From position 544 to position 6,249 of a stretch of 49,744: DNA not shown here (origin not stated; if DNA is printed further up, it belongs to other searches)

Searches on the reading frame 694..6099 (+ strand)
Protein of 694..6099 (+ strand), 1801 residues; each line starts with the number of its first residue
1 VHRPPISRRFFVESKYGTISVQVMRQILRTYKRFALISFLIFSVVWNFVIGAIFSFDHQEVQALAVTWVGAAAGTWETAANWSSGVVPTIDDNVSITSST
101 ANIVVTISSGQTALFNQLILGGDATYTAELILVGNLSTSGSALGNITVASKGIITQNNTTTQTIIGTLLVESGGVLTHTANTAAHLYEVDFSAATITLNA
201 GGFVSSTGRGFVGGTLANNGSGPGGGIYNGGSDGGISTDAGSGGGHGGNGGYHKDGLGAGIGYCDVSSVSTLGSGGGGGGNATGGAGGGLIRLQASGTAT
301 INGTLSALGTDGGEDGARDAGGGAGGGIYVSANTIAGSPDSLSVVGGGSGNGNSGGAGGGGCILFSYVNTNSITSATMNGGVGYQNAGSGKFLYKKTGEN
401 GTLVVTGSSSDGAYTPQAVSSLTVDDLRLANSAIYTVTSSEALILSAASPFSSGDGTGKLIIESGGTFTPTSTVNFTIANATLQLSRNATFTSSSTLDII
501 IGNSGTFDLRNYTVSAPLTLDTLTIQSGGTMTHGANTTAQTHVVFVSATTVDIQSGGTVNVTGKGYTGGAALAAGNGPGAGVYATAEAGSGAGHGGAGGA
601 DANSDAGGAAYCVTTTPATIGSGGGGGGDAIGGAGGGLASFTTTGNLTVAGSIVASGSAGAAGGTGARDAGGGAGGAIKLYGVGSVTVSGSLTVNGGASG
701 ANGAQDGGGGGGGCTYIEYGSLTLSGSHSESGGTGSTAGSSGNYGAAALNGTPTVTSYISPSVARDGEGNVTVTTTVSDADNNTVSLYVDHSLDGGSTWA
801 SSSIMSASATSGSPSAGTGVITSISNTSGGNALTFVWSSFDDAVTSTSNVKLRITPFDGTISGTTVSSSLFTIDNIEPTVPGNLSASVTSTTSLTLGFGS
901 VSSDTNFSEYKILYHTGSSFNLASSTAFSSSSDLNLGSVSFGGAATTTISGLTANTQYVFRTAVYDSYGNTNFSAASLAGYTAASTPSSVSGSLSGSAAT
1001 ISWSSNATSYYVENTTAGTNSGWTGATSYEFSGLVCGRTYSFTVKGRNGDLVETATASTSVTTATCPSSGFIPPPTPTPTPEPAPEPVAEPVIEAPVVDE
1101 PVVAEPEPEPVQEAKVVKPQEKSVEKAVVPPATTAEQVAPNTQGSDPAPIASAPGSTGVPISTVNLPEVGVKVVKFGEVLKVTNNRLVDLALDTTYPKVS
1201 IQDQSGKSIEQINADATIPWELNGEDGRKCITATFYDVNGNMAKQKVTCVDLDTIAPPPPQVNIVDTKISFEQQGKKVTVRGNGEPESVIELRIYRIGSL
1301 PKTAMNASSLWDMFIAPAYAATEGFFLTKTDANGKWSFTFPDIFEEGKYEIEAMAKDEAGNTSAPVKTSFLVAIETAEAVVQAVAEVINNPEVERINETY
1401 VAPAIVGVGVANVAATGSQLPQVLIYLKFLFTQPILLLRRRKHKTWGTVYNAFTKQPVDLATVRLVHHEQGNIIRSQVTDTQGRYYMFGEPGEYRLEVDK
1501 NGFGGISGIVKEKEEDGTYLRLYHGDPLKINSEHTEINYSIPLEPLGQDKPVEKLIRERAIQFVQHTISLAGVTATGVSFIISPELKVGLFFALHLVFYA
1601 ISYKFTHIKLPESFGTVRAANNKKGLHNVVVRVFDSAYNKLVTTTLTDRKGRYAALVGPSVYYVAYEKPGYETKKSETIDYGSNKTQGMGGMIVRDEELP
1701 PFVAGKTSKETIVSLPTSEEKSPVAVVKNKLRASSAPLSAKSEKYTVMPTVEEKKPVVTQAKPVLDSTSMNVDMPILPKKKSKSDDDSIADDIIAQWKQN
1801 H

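Call 7: search_protein_families(library=pfam, proteins=[window:694-6099:+], max_evalue=0.01)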
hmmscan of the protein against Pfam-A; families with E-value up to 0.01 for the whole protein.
window:694-6099:+ (1801 aa): 4 families
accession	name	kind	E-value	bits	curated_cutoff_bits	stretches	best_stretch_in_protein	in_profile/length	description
PF00041.27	fn3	-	1.9e-10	41.3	25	2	881-976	3-80/84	Fibronectin type III domain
PF19077.6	Big_13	-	2.9e-08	34.5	27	1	1328-1371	56-99/102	Bacterial Ig-like domain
PF13715.12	CarbopepD_reg_2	-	0.00079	19.8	32.2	0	1447-1505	3-57/88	CarboxypepD_reg-like domain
PF16371.11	MetallophosN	-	0.0026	18.4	35.6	0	1615-1678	1-56/77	N terminal of Calcineurin-like phosphoesterase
